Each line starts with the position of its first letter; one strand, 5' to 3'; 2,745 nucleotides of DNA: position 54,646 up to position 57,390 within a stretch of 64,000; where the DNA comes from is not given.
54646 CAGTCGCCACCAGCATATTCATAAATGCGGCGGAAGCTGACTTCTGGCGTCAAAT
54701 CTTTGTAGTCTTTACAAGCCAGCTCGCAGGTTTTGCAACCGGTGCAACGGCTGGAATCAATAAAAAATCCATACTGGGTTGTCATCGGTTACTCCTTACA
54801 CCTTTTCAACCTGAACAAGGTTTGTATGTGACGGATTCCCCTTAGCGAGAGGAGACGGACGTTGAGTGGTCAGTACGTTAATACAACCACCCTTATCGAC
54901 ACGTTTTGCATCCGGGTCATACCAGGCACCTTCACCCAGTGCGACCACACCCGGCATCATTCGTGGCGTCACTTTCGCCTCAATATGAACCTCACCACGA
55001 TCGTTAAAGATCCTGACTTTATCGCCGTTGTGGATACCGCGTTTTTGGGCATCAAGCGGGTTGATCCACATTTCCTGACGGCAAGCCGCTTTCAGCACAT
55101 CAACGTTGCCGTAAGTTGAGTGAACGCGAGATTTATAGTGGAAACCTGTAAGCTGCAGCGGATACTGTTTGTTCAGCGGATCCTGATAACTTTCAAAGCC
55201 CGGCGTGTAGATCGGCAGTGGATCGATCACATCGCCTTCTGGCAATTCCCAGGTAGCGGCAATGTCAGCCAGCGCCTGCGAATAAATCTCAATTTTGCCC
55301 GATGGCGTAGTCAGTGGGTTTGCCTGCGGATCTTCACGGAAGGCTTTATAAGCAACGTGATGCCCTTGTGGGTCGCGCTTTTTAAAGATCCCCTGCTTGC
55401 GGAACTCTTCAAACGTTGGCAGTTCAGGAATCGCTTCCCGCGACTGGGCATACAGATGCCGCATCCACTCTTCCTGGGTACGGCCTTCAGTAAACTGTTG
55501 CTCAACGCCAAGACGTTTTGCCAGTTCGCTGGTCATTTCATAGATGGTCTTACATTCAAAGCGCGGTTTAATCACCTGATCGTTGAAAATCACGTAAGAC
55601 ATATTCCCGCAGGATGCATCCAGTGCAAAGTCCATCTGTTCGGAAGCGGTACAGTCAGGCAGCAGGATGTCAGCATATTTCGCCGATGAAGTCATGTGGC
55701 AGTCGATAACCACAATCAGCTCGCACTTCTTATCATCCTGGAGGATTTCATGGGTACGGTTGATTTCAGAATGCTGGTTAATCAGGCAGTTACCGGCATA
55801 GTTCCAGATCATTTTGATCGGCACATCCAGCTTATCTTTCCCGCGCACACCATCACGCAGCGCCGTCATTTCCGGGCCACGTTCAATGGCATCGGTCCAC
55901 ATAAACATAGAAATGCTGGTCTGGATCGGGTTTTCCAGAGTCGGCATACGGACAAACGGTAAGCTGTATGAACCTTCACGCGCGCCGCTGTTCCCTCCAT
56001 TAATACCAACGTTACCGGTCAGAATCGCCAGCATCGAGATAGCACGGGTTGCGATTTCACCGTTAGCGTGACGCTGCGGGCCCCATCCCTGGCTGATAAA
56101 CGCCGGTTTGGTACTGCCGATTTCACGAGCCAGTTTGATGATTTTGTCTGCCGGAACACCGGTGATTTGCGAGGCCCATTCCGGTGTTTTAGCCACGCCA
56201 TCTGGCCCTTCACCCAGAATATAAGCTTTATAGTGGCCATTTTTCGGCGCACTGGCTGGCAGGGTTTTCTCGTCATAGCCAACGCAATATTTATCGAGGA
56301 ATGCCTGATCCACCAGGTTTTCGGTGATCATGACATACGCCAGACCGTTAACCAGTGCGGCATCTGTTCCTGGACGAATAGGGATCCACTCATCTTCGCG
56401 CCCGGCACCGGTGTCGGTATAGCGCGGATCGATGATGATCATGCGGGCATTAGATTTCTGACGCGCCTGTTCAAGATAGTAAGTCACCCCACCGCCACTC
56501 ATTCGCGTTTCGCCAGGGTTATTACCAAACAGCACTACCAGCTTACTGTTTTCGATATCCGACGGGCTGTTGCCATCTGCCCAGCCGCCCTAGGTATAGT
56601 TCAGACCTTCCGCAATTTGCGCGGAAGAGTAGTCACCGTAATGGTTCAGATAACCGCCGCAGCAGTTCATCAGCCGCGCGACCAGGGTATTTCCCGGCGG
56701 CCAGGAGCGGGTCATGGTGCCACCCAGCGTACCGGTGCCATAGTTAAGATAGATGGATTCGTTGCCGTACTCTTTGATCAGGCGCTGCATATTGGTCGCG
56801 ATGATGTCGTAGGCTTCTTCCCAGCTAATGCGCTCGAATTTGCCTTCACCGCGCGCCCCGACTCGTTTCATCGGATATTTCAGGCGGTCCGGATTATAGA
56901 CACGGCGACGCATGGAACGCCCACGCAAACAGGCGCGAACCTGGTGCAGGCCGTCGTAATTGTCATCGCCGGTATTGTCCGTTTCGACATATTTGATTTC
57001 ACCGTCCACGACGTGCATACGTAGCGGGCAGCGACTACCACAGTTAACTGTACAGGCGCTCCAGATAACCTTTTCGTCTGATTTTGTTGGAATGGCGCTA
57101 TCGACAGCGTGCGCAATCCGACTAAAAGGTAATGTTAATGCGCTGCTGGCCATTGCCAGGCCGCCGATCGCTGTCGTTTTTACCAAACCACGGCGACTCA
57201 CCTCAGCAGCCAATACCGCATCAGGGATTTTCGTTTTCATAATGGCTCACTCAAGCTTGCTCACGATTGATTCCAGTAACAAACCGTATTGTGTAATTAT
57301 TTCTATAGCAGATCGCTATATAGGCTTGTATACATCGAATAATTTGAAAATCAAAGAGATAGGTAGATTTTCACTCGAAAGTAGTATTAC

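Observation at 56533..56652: Premature amber codon inside dmsA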

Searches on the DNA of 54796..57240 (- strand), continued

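Call 50: search_dna_similar(query=window:56491-56690:-, collection=phages, mode=distant, max_evalue=10, max_rows=20)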
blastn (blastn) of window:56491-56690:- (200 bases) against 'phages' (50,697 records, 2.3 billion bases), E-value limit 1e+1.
Records with a match: 19; places in all: 19; records where one place covers at least 80% of the query: 4.
Best place of each record, by identity: >=99% 2; 95-99% 12; 90-95% 3; 80-90% 1; 60-80% 1.
By first word of the organism name: Escherichia 4; Synechococcus 4; Erwinia 4; Bacteriophage 3; Mycobacterium 2; Klebsiella 1; Bifidobacterium 1.
By host as written in the record: Synechococcus sp. WH8102 4; - 3; Escherichia coli 2; Erwinia amylovora ATCC 29780 2; Mycobacterium smegmatis mc2 155 2; Escherichia coli O25b:H4-ST131 1; Klebsiella pneumoniae ST13-OXA48 1; Escherichia coli O157:H7 ATCC 43895 1; and 3 more.
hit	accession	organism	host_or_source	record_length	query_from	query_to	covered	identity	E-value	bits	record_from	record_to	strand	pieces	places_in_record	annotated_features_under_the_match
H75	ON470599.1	Escherichia phage vB_EcoM-569R5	Escherichia coli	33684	1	200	100%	97.5%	5e-91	339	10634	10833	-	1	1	anaerobic dimethyl sulfoxide reductase chain A, molybdopterin-binding ...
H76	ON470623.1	Escherichia phage vB_EcoM-705R2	Escherichia coli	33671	1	200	100%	97.5%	5e-91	339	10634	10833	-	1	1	anaerobic dimethyl sulfoxide reductase chain A, molybdopterin-binding ...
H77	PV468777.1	Escherichia phage Entero_P88_NC_026014(23)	Escherichia coli O25b:H4-ST131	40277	1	200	100%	97.5%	5e-91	339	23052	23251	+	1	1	dimethylsulfoxide reductase subunit A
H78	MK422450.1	Klebsiella phage ST13-OXA48phi12.4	Klebsiella pneumoniae ST13-OXA48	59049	8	199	96%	72.9%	1e-22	111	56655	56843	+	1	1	dimethyl sulfoxide reductase subunit A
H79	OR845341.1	Escherichia phage ECO95 1-6-1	Escherichia coli O157:H7 ATCC 43895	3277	89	199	56%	85.6%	5e-28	129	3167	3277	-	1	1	record has no annotation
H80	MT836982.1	Bacteriophage sp.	human fecal samples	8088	12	36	13%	92.0%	2e+0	37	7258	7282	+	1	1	record has no annotation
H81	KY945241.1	Synechococcus phage S-H35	Synechococcus sp. WH8102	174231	150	173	12%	95.8%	8e+0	37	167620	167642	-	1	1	none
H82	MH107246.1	Synechococcus phage S-B64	Synechococcus sp. WH8102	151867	150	173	12%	95.8%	8e+0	37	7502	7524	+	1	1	none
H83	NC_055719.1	Synechococcus phage S-H35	Synechococcus sp. WH8102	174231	150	173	12%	95.8%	8e+0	37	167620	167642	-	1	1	none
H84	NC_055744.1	Synechococcus phage S-B64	Synechococcus sp. WH8102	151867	150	173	12%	95.8%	8e+0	37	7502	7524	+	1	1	none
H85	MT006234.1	Bifidobacterium phage BlindUri1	Bifidobacterium asteroides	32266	117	140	12%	91.7%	8e+0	36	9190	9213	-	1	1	hypothetical protein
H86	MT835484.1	Bacteriophage sp.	human fecal samples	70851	118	141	12%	91.7%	8e+0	36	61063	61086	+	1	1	record has no annotation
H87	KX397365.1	Erwinia phage vB_EamM_Caitlin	Erwinia amylovora ATCC 29780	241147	37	59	12%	95.7%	2e+0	38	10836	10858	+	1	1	hypothetical protein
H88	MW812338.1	Erwinia phage pEa_SNUABM_4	Erwinia amylovora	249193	37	59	12%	95.7%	2e+0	38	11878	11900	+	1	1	hypothetical protein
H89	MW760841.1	Erwinia phage pEa_SNUABM_8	Erwinia amylovora TS3128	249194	37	59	12%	95.7%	2e+0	38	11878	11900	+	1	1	hypothetical protein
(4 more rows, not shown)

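Call 51: search_dna_similar(query=window:56391-56790:-, collection=plasmids, mode=near, max_rows=20)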
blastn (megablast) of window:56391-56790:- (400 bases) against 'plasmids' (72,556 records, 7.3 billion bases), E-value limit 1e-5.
Records with a match: 12; places in all: 12; records where one place covers at least 80% of the query: 12.
Best place of each record, by identity: 95-99% 11; 80-90% 1.
By first word of the organism name: Escherichia 11; Klebsiella 1.
By predicted mobility (MOB-suite, as given by PLSDB): non-mobilizable 12.
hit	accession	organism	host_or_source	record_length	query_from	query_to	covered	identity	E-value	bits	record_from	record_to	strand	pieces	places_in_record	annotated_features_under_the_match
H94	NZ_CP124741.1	Escherichia coli O157:H7 str. EDL933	Homo sapiens,feces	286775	1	400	100%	98.3%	0e+0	701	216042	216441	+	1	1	dmsA: dimethylsulfoxide reductase subunit A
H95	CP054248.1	Escherichia coli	Homo sapiens,bone infection of foot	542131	1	400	100%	98.0%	0e+0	695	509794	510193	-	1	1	dmsA: dimethylsulfoxide reductase subunit A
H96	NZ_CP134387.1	Escherichia coli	Homo sapiens,feces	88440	1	400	100%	98.0%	0e+0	695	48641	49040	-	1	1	dmsA: dimethylsulfoxide reductase subunit A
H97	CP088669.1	Escherichia coli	Homo sapiens,blood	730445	1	400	100%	97.8%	0e+0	689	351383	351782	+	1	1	dmsA: dimethylsulfoxide reductase subunit A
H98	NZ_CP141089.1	Escherichia coli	Homo sapiens,Infected Human Urine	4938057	1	400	100%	97.8%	0e+0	689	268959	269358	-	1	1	none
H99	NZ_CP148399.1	Escherichia coli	Homo sapiens,single cell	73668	1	400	100%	97.5%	0e+0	684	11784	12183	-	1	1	dmsA: dimethylsulfoxide reductase subunit A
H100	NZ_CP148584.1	Escherichia coli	Homo sapiens,single cell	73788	1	400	100%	97.5%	0e+0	684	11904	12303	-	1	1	dmsA: dimethylsulfoxide reductase subunit A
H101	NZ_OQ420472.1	Escherichia coli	-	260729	1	400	100%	96.8%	0e+0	667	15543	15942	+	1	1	dmsA: dimethylsulfoxide reductase subunit A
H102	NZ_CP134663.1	Escherichia coli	Larus michahellis,bacteria,cloaca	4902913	1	400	100%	96.8%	0e+0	667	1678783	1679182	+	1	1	none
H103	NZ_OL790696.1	Escherichia coli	-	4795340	1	400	100%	96.3%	0e+0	656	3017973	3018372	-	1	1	none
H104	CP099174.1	Escherichia coli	culture,Pooled soil sample collected ...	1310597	1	400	100%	96.3%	0e+0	656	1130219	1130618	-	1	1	dmsA: dimethylsulfoxide reductase subunit A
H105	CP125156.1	Klebsiella pneumoniae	-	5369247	1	400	100%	87.0%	3e-124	451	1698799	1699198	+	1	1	dmsA: dimethylsulfoxide reductase subunit A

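Call 55: search_dna_similar(query=L043:171-260:+, collection=ecoli_genomes, mode=near, max_evalue=10, max_rows=12, rows=spread)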
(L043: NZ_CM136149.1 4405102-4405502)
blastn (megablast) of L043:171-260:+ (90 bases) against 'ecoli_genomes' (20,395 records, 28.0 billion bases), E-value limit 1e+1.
Records with a match: 5422; places in all: 5426; records where one place covers at least 80% of the query: 5415.
Genomes with a match: 5422 of 5426; with a place that covers at least 80% of the query: 5415. Places per genome that has any: lowest 1, median 1, highest 2. On chromosomes: 5419 places; on plasmids: 7.
Best place of each record, by identity: >=99% 1547; 95-99% 3869; 90-95% 6.
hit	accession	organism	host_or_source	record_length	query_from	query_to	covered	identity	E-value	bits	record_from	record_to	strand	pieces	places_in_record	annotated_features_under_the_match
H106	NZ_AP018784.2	Escherichia coli strain SK1144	-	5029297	1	90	100%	100.0%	7e-39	167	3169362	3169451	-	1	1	dmsA: dimethylsulfoxide reductase subunit A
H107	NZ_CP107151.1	Escherichia coli strain R13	human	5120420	1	90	100%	100.0%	7e-39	167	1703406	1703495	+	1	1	dmsA: dimethylsulfoxide reductase subunit A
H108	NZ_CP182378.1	Escherichia coli strain Br_167_kylling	-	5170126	1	90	100%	100.0%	7e-39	167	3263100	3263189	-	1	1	dmsA: dimethylsulfoxide reductase subunit A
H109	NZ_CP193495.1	Escherichia coli O103 strain ML775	Comminuted pork product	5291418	1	90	100%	100.0%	7e-39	167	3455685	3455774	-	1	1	dmsA: dimethylsulfoxide reductase subunit A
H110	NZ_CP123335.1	Escherichia coli strain AREA_492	Homo sapiens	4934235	1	90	100%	97.8%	2e-35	156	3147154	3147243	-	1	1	dmsA: dimethylsulfoxide reductase subunit A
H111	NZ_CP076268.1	Escherichia coli strain D217-5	Homo sapiens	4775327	1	89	99%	98.9%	1e-36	159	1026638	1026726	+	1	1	dmsA: dimethylsulfoxide reductase subunit A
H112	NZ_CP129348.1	Escherichia coli strain STEC435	Homo sapiens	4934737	1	88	98%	98.9%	4e-36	158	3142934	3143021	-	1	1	dmsA: dimethylsulfoxide reductase subunit A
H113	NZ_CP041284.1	Escherichia coli strain 54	cow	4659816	1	88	98%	97.7%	2e-34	152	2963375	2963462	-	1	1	dmsA: dimethylsulfoxide reductase subunit A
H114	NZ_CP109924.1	Escherichia coli O125ac:K+:H10 strain C 236-04A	Homo sapiens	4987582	1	88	98%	97.7%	2e-34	152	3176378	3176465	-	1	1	dmsA: dimethylsulfoxide reductase subunit A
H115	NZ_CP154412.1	Escherichia coli strain TF5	pig feces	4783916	1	88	98%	97.7%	2e-34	152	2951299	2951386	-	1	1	dmsA: dimethylsulfoxide reductase subunit A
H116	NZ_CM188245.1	Escherichia coli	chicken farms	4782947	1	88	98%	97.7%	2e-34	152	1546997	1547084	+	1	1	dmsA: dimethylsulfoxide reductase subunit A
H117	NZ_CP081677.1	Escherichia coli strain 0H15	-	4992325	33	88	62%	98.2%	3e-18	99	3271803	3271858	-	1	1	dmsA: dimethylsulfoxide reductase subunit A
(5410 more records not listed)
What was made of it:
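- Tried and rejected: A second copy of the sequence elsewhere in the genome: 5,426 places in 5,422 records even at E <= 10 (call 55).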

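Call 56: get_annotated_region(hit=H117, flank=4000)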
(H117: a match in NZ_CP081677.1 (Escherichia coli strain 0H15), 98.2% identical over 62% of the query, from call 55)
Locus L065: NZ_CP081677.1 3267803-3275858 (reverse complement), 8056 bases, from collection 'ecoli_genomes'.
description: Escherichia coli strain 0H15 chromosome, complete genome
organism: Escherichia coli strain 0H15 (NCBI taxid 562)
replicon: chromosome; assembly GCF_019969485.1
host: -; source: -; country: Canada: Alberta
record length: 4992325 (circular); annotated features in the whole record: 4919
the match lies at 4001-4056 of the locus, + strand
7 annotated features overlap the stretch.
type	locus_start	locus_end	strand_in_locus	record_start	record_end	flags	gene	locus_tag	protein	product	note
CDS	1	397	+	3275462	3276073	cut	lolA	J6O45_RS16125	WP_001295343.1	outer membrane lipoprotein chaperone LolA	-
CDS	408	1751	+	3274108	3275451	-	rarA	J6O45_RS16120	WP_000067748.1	replication-associated recombination protein RarA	-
CDS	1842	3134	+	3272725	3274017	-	serS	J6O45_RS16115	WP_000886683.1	serine--tRNA ligase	-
CDS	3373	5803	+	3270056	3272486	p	dmsA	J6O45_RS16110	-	dimethylsulfoxide reductase subunit A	frameshifted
CDS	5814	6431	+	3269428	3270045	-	dmsB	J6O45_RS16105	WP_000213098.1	dimethylsulfoxide reductase iron-sulfur subunit DmsB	-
CDS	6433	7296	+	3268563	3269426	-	dmsC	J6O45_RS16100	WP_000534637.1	dimethyl sulfoxide reductase anchor subunit DmsC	-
CDS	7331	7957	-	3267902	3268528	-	ycaC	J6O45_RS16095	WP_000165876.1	isochorismate family cysteine hydrolase YcaC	-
